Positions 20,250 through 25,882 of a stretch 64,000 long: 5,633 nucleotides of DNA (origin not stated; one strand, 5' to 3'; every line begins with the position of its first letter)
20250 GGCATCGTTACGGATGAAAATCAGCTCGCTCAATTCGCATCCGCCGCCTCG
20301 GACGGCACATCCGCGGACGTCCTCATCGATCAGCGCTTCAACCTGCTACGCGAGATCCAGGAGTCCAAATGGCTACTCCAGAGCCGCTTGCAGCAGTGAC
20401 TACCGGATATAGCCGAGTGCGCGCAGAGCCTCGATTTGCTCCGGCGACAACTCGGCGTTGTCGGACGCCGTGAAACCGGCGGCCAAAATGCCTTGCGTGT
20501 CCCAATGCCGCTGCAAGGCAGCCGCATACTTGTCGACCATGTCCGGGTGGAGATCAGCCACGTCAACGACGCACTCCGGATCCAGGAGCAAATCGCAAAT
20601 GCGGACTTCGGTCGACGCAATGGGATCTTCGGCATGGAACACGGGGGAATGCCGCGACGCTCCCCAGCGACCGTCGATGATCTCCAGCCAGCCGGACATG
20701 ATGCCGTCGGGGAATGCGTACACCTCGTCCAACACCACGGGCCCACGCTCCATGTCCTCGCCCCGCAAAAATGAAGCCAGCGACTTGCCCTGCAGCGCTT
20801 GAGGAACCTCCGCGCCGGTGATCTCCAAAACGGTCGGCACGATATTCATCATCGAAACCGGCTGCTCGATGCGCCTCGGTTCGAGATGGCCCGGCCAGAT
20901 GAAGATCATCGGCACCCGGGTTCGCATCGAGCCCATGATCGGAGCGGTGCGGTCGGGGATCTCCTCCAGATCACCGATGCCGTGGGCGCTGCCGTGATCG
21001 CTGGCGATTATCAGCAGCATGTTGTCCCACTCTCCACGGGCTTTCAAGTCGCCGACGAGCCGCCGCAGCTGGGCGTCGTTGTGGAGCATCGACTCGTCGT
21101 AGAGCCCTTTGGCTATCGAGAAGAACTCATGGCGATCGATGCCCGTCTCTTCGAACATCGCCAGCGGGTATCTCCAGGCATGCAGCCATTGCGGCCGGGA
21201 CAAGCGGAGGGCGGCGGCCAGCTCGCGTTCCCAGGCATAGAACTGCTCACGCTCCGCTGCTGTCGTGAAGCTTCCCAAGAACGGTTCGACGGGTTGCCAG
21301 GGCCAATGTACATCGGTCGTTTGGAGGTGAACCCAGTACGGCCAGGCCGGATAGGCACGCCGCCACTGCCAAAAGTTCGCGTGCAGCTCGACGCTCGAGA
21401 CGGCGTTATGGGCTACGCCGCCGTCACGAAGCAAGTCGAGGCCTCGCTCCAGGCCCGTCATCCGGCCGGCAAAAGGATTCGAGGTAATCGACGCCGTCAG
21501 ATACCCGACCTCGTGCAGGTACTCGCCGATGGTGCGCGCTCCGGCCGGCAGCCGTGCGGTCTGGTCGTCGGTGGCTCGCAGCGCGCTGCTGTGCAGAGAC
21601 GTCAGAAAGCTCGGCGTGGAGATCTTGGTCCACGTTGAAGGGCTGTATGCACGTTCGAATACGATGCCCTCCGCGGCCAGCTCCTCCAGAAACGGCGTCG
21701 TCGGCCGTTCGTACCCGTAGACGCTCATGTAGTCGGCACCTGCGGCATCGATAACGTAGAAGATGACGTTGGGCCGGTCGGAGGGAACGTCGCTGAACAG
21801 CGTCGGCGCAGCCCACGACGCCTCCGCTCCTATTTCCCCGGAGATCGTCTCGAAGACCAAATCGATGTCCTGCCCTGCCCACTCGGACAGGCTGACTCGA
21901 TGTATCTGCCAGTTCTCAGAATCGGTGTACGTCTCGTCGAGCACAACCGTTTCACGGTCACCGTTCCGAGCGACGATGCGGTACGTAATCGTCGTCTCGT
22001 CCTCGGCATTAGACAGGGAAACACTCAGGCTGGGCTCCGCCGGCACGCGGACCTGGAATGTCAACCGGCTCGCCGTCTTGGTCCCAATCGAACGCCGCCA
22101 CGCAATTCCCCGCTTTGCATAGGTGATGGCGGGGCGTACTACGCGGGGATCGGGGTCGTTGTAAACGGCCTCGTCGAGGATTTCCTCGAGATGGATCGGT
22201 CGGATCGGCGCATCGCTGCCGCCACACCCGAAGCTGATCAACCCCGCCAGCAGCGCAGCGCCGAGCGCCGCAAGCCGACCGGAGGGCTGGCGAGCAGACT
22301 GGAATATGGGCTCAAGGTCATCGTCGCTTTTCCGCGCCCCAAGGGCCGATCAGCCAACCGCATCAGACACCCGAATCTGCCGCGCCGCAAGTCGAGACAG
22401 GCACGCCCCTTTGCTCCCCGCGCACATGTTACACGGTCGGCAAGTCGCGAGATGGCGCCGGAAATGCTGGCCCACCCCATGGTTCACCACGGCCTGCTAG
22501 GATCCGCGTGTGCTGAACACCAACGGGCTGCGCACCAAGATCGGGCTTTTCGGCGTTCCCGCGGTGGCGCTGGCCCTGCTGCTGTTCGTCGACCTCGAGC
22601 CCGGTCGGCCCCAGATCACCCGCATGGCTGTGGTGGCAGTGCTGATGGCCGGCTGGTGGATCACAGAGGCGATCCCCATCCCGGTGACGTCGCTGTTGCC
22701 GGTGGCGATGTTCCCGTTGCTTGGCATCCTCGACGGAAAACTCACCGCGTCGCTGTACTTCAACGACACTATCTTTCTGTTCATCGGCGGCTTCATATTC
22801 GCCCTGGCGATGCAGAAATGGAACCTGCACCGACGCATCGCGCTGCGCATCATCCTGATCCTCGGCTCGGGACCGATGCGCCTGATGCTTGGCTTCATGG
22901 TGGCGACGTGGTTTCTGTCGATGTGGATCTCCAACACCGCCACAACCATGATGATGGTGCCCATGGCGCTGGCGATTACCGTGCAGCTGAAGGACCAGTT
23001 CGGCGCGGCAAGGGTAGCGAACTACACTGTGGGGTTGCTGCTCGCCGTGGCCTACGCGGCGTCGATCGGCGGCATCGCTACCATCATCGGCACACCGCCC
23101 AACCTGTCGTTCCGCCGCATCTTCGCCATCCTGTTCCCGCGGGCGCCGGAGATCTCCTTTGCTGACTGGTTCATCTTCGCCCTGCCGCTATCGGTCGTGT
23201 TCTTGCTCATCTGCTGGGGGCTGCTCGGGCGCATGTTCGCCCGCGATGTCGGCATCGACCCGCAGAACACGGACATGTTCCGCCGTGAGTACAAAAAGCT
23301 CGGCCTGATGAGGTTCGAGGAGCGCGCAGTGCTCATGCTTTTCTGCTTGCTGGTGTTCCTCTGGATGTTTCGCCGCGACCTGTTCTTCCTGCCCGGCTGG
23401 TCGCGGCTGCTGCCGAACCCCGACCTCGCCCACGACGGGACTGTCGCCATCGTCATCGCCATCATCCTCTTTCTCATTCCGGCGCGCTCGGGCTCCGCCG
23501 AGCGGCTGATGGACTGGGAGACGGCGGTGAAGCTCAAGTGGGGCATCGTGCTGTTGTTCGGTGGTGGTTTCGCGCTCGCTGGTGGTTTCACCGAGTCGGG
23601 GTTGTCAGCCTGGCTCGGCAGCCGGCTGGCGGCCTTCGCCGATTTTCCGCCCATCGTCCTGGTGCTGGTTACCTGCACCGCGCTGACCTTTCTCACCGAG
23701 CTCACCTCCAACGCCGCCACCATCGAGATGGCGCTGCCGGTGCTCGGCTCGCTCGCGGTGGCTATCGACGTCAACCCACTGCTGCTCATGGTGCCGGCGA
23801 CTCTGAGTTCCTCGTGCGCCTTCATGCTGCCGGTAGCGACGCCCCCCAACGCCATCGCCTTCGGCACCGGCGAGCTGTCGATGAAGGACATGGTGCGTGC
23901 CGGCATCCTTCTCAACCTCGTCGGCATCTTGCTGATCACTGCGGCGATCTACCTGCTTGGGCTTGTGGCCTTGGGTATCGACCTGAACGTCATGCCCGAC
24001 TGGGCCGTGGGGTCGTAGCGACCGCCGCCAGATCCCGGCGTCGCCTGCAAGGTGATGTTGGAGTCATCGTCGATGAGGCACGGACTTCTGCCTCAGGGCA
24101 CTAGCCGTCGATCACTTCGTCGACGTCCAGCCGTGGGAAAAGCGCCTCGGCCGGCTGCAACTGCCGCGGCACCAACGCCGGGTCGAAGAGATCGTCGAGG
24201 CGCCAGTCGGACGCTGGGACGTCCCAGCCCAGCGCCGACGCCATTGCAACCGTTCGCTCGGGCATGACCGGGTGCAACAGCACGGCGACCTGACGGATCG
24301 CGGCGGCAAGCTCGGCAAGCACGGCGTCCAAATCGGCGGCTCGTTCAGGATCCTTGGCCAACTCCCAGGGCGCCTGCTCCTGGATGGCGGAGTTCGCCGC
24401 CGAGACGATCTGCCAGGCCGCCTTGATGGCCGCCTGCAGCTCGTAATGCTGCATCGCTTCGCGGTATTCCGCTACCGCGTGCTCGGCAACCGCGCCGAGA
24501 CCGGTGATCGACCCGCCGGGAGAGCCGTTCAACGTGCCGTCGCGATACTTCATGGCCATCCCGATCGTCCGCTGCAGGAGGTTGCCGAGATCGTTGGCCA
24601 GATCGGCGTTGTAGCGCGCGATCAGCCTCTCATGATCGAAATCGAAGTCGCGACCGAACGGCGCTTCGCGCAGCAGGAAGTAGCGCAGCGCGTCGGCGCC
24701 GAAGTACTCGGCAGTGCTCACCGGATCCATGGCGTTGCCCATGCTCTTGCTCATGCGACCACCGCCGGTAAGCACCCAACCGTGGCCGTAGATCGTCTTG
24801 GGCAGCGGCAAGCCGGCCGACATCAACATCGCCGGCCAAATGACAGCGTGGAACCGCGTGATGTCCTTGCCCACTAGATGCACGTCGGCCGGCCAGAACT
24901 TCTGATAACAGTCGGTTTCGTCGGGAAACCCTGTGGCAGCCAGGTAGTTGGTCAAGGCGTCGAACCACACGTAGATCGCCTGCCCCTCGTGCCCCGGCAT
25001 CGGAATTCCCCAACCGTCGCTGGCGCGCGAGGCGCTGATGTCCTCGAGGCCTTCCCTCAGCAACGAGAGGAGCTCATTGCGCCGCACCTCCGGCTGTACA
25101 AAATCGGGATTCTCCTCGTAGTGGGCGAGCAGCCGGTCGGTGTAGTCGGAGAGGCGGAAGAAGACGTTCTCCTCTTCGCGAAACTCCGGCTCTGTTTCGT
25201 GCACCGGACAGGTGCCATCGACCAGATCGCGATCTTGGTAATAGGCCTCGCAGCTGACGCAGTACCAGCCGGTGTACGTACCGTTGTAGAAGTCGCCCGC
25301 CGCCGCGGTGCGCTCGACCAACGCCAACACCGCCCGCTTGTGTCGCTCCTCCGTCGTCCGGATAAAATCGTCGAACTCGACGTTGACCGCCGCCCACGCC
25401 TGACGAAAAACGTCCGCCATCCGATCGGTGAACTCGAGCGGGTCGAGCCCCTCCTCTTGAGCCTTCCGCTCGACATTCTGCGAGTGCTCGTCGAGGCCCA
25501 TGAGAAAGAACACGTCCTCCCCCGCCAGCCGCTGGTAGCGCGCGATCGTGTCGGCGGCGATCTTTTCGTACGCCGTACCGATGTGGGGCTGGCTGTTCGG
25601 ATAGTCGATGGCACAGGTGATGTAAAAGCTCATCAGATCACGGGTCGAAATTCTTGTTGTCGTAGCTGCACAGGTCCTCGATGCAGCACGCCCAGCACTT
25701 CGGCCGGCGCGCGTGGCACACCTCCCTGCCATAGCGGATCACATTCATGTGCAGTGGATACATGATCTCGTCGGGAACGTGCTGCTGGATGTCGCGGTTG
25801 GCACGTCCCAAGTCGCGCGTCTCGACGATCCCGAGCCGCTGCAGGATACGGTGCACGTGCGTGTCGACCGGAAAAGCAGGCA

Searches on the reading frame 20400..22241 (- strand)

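Call 33: search_protein_families(library=pfam, proteins=[window:20400-22241:-], max_evalue=0.00001)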
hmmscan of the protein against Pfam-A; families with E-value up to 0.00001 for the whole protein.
window:20400-22241:- (613 aa): 3 families
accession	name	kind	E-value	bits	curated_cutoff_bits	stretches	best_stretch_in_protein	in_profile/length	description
PF00884.28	Sulfatase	-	1.1e-35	123.9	25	1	157-476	1-300/301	Sulfatase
PF01663.27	Phosphodiest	-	3.5e-09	37.1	23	1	287-454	105-264/342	Type I phosphodiesterase / nucleotide pyrophosphatase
PF16347.10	SGSH_C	-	1e-07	32.7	29.3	1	441-499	16-75/154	N-sulphoglucosamine sulphohydrolase, C-terminal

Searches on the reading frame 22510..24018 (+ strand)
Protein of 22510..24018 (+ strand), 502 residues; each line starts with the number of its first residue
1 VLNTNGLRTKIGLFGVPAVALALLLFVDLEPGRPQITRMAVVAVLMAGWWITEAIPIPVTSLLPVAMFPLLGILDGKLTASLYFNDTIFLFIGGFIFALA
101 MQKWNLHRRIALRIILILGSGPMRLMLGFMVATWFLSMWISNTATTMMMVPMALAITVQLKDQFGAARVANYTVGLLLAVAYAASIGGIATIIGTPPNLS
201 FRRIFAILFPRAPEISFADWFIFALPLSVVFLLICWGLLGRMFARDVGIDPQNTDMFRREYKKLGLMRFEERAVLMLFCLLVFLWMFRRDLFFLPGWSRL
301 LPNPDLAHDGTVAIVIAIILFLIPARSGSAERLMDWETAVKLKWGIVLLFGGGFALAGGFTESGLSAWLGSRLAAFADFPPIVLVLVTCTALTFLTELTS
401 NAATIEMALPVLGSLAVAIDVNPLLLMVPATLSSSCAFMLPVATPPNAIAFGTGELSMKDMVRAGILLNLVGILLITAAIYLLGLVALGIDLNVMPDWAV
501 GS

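Call 33: search_protein_families(library=pfam, proteins=[window:22510-24018:+], max_evalue=0.00001)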
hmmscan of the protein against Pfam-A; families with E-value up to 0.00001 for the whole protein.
window:22510-24018:+ (502 aa): 2 families
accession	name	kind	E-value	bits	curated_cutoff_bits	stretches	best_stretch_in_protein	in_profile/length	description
PF00939.25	Na_sulph_symp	-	4.9e-76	257.1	27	1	35-481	29-463/472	Sodium:sulfate symporter transmembrane region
PF03600.22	CitMHS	-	3e-51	175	31.9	1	49-427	3-332/336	Citrate transporter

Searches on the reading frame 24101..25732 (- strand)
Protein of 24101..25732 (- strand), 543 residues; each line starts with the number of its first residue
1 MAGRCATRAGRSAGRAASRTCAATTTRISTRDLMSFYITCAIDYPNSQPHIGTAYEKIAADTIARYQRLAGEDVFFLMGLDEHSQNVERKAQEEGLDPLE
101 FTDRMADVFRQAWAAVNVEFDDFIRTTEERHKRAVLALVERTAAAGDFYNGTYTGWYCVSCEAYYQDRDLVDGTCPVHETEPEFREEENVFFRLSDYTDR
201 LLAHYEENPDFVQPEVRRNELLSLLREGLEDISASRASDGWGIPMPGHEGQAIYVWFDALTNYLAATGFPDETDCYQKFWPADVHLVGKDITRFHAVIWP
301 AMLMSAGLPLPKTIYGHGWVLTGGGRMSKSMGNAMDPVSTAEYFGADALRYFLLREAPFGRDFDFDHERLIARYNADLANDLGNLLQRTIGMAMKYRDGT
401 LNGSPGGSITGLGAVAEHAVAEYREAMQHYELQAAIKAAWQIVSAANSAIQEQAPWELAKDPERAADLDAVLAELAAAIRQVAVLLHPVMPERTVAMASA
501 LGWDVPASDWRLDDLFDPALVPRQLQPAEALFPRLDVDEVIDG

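Call 33: search_protein_families(library=pfam, proteins=[window:24101-25732:-], max_evalue=0.00001)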
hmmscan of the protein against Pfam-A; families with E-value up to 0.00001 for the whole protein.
window:24101-25732:- (543 aa): 4 families
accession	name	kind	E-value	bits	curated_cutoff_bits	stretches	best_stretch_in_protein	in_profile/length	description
PF09334.17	tRNA-synt_1g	-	5e-107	358.5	20.1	2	169-389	163-390/391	tRNA synthetases class I (M)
PF00133.28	tRNA-synt_1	-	1.9e-26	93.2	22.7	2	254-365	300-413/414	tRNA synthetases class I (I, L, M and V)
PF01406.26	tRNA-synt_1e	-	1.7e-09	37.9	27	0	47-152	21-125/301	tRNA synthetases class I (C) catalytic domain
PF19303.5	Anticodon_3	-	2.6e-08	34.3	23.5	1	411-512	13-110/152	Anticodon binding domain of methionyl tRNA ligase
